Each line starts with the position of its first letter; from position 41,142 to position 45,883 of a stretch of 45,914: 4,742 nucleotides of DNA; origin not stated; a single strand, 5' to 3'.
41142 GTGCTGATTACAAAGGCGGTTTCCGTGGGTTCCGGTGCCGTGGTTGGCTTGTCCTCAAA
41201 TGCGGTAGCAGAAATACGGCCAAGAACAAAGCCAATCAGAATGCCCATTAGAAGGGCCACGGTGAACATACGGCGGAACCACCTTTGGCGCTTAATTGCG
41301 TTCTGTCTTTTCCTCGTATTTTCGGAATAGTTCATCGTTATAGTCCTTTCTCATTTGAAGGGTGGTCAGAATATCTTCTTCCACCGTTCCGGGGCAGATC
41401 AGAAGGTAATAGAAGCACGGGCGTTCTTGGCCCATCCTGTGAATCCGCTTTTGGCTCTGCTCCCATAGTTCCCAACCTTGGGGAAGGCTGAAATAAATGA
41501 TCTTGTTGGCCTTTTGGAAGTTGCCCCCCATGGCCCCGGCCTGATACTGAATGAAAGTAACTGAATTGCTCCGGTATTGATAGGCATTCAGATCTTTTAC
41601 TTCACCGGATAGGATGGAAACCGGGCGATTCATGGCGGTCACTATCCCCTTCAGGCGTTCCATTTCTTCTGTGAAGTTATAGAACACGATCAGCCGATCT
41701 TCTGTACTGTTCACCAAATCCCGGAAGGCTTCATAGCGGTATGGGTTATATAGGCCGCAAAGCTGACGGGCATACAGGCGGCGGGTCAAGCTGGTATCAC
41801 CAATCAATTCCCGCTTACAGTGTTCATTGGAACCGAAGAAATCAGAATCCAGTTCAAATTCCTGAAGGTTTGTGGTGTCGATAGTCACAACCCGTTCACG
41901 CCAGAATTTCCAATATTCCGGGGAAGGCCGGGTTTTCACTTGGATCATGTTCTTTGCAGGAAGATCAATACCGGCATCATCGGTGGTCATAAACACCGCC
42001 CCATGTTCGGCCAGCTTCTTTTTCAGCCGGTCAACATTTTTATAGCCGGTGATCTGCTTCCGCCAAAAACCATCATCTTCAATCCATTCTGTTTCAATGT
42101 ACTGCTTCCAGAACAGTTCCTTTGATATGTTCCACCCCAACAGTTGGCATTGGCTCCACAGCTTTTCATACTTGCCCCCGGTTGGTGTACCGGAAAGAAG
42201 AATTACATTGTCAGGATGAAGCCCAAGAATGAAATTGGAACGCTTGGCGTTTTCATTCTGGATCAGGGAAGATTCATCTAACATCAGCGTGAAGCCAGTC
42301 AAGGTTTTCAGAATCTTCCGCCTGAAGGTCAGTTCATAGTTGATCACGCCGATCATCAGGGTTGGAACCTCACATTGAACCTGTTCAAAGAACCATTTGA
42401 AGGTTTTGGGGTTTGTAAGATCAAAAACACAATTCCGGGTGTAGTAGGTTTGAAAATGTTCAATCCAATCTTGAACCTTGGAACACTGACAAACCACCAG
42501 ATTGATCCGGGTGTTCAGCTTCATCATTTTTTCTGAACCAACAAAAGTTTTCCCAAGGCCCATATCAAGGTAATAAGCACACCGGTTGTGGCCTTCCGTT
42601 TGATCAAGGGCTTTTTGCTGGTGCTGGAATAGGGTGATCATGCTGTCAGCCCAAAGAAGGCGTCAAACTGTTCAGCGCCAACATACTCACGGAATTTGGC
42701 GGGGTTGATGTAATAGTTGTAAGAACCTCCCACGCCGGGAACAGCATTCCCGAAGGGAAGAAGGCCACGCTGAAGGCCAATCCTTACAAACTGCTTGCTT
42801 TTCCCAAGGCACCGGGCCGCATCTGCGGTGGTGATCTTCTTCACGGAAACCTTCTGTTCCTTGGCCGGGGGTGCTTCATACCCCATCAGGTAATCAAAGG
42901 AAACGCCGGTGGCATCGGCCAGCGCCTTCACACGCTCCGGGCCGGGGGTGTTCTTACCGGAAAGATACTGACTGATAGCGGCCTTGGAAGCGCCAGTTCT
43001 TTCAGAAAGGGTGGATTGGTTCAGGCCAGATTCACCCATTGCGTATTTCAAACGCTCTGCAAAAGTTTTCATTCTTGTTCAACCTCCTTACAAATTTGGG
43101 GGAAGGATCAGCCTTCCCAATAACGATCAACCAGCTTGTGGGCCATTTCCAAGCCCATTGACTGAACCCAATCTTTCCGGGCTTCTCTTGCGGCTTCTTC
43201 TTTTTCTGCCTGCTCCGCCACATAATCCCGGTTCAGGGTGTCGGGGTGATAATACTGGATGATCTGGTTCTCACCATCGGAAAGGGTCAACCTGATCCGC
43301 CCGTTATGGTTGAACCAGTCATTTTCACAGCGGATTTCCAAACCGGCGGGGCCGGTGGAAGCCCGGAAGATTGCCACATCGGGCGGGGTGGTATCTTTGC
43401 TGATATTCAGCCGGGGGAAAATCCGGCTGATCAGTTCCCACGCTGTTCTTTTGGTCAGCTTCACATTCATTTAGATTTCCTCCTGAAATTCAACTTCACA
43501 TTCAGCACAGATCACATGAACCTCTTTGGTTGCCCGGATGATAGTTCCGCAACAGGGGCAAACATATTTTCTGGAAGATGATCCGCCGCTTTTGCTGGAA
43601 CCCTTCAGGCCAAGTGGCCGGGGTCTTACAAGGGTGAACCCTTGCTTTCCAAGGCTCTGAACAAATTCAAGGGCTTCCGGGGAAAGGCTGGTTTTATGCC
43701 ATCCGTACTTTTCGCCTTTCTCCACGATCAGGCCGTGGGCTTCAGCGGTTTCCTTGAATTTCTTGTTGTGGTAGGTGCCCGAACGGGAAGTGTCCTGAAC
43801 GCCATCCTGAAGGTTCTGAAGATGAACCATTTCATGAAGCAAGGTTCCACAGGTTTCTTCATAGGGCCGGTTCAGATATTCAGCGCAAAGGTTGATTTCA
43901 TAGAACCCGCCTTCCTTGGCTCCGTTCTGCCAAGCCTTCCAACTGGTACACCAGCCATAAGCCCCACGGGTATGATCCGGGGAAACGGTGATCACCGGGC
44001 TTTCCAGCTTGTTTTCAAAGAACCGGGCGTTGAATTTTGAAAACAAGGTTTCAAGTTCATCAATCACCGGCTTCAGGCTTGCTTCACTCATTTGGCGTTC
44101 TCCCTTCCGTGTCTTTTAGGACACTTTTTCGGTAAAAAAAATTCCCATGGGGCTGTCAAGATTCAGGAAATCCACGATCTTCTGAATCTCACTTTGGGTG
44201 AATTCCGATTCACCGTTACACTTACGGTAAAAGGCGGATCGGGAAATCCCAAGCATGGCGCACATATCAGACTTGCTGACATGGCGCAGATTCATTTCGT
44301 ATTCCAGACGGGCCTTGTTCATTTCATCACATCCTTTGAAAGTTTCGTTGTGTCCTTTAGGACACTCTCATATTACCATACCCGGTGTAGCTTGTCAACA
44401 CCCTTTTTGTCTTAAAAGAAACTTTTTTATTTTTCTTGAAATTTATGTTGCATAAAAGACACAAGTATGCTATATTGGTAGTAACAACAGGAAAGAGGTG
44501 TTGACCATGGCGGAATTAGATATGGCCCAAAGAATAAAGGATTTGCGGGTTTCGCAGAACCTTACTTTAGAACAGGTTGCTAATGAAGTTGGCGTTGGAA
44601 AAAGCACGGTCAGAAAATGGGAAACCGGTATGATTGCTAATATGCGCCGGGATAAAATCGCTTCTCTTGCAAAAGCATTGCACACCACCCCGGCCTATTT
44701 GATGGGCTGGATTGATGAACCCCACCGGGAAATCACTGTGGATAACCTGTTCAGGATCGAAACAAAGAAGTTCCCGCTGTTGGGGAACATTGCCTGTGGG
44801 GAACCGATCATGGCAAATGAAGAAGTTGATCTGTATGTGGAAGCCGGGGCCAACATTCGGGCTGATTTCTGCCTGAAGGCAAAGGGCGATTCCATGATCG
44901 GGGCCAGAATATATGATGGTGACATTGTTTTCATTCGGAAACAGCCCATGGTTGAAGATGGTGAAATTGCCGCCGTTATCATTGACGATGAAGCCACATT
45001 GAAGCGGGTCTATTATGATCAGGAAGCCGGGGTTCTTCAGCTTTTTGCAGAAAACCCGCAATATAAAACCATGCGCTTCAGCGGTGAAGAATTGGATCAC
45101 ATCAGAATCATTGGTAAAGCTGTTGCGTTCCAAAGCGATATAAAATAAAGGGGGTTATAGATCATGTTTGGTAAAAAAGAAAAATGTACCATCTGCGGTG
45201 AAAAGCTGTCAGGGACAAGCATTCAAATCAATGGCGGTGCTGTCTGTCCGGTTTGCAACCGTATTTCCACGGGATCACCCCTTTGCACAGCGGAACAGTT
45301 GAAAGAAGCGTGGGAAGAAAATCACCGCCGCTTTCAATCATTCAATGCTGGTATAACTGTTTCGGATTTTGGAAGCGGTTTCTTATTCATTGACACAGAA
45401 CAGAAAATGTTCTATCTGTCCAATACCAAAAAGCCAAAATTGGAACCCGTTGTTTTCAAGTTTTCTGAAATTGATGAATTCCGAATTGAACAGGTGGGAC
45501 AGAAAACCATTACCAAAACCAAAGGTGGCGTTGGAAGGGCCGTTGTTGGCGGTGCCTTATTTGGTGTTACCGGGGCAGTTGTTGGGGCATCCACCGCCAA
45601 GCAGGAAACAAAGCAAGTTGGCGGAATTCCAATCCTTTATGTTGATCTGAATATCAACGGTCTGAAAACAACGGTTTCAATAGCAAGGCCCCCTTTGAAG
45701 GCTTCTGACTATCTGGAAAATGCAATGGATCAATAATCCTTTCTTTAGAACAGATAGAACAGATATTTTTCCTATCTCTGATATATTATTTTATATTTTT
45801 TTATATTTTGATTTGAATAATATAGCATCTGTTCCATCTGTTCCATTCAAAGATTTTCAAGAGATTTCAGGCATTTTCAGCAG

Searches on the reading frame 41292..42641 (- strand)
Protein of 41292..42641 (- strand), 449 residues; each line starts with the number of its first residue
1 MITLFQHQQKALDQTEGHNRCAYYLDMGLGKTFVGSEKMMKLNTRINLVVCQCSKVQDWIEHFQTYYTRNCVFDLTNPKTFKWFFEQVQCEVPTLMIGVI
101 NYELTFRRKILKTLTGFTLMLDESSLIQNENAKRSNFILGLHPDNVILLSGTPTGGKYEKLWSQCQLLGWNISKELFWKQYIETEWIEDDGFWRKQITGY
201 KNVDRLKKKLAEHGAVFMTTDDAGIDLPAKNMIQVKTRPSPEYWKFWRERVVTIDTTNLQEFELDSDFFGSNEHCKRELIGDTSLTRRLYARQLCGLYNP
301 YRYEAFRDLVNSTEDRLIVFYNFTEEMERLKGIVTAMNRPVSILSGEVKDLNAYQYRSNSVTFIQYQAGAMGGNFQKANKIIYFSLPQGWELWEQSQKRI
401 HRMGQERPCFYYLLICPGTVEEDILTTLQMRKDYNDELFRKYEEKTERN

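Call 65: search_protein_families(library=pfam, proteins=[window:41292-42641:-], max_evalue=0.001)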
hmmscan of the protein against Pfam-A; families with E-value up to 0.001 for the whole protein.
window:41292-42641:- (449 aa): 2 families
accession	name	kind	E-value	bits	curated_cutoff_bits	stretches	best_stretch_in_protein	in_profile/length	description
PF00176.29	SNF2-rel_dom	-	1.3e-13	51.2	24.9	1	26-259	25-261/290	SNF2-related domain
PF00271.37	Helicase_C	-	7.9e-05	23.3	23.5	1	303-404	3-110/110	Helicase conserved C-terminal domain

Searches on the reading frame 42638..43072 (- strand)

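Call 65: search_protein_families(library=pfam, proteins=[window:42638-43072:-], max_evalue=0.001)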
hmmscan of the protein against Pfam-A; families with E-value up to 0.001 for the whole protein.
window:42638-43072:- (144 aa): 4 families
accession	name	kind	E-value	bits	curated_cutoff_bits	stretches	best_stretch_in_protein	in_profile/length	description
PF01381.28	HTH_3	-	1.5e-12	47.8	23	1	8-62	1-55/55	Helix-turn-helix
PF13560.12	HTH_31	-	2.8e-09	37.6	27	1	4-58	2-57/64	Helix-turn-helix domain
PF13443.12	HTH_26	-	1.6e-07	31.9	22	1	7-67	1-62/63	Cro/C1-type HTH DNA-binding domain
PF12844.13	HTH_19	-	1.6e-06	28.4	30.2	1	6-63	2-59/64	Helix-turn-helix domain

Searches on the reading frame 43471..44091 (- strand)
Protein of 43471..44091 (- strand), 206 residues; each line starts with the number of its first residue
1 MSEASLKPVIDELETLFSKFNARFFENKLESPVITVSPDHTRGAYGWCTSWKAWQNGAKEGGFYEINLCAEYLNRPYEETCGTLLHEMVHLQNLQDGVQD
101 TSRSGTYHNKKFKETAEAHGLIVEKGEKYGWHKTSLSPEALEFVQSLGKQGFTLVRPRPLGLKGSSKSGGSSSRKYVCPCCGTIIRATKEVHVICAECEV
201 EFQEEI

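Call 65: search_protein_families(library=pfam, proteins=[window:43471-44091:-], max_evalue=0.001)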
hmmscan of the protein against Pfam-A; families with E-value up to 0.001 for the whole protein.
window:43471-44091:- (206 aa): 1 family
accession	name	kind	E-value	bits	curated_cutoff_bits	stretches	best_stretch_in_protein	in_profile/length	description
PF10263.15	SprT-like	-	3.2e-08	33.8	25.6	1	14-118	2-94/108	SprT-like family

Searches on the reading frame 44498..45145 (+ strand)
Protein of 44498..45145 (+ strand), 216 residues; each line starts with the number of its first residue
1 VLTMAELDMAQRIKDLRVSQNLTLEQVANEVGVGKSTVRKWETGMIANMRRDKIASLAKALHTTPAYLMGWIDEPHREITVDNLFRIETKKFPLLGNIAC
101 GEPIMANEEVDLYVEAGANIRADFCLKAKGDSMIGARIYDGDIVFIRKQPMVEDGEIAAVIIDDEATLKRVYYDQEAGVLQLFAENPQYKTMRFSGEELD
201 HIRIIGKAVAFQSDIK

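Call 65: search_protein_families(library=pfam, proteins=[window:44498-45145:+], max_evalue=0.001)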
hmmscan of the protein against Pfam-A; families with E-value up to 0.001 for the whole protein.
window:44498-45145:+ (216 aa): 5 families
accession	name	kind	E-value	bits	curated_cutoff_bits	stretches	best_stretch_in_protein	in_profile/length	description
PF00717.28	Peptidase_S24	-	3.2e-25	88.5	23.3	1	93-209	1-116/116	Peptidase S24-like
PF01381.28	HTH_3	-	3e-11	43.6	23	1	13-68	1-55/55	Helix-turn-helix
PF13560.12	HTH_31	-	5.5e-10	39.8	27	1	9-66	2-59/64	Helix-turn-helix domain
PF13443.12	HTH_26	-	9.8e-06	26.2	22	1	13-74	2-63/63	Cro/C1-type HTH DNA-binding domain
PF12844.13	HTH_19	-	2.1e-05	24.8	30.2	1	11-69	2-59/64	Helix-turn-helix domain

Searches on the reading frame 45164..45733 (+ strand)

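Call 65: search_protein_families(library=pfam, proteins=[window:45164-45733:+], max_evalue=0.001)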
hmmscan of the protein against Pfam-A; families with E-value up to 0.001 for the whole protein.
window:45164-45733:+ (190 aa): 0 families

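Call 91: search_protein_families(library=phrogs, proteins=[window:45164-45733:+], max_evalue=0.001)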
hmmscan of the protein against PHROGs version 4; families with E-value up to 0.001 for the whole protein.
window:45164-45733:+ (190 aa): 3 families
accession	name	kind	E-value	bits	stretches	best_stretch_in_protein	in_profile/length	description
phrog_888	-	unknown function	5e-23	83.2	1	1-152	3-168/271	-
phrog_17658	-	unknown function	2.5e-06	28.6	1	97-170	57-132/176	-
phrog_27136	-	unknown function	0.00058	20.4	1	117-150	134-167/224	-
